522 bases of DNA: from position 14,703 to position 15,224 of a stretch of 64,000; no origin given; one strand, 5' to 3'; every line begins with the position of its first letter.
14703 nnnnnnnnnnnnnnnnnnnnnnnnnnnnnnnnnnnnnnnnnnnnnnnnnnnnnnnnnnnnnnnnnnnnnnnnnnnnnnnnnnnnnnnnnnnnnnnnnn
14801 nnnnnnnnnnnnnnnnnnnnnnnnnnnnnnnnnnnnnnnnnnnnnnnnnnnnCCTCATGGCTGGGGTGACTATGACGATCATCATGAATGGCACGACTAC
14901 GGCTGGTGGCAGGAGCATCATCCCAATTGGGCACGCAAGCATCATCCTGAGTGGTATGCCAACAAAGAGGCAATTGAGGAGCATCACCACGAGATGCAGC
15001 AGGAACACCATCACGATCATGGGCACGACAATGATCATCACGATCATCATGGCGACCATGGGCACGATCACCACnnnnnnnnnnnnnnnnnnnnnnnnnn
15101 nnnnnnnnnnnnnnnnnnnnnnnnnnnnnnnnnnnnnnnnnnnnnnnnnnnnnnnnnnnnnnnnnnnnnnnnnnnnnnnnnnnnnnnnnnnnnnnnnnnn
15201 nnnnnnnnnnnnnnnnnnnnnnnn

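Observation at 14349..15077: Paralog 3 ends in an extreme His-rich tail (about 26 His in the last 70 residues), suggesting periplasmic metal binding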

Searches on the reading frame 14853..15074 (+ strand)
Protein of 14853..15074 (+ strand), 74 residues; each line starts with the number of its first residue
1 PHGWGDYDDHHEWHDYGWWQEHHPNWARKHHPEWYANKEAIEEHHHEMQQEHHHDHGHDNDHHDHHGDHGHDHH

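Call 14: search_protein_families(library=pfam, proteins=[window:14853-15074:+], max_evalue=10)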
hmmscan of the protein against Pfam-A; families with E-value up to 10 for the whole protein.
seq(74 aa): 0 families

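Call 76: search_solved_structures(query=window:14853-15074:+, max_evalue=10, show_alignments=3)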
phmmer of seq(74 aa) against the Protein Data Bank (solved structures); distinct sequences matched with E-value up to 10: 2.
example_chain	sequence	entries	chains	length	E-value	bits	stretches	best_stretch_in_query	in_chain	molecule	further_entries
1kqf_C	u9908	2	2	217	0.43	14.7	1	25-42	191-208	FORMATE DEHYDROGENASE, NITRATE-INDUCIBLE, CYTOCHROME B556(FDN) SUBUNIT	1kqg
4qp0_A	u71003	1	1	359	0.71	14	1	11-44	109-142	Endo-beta-mannanase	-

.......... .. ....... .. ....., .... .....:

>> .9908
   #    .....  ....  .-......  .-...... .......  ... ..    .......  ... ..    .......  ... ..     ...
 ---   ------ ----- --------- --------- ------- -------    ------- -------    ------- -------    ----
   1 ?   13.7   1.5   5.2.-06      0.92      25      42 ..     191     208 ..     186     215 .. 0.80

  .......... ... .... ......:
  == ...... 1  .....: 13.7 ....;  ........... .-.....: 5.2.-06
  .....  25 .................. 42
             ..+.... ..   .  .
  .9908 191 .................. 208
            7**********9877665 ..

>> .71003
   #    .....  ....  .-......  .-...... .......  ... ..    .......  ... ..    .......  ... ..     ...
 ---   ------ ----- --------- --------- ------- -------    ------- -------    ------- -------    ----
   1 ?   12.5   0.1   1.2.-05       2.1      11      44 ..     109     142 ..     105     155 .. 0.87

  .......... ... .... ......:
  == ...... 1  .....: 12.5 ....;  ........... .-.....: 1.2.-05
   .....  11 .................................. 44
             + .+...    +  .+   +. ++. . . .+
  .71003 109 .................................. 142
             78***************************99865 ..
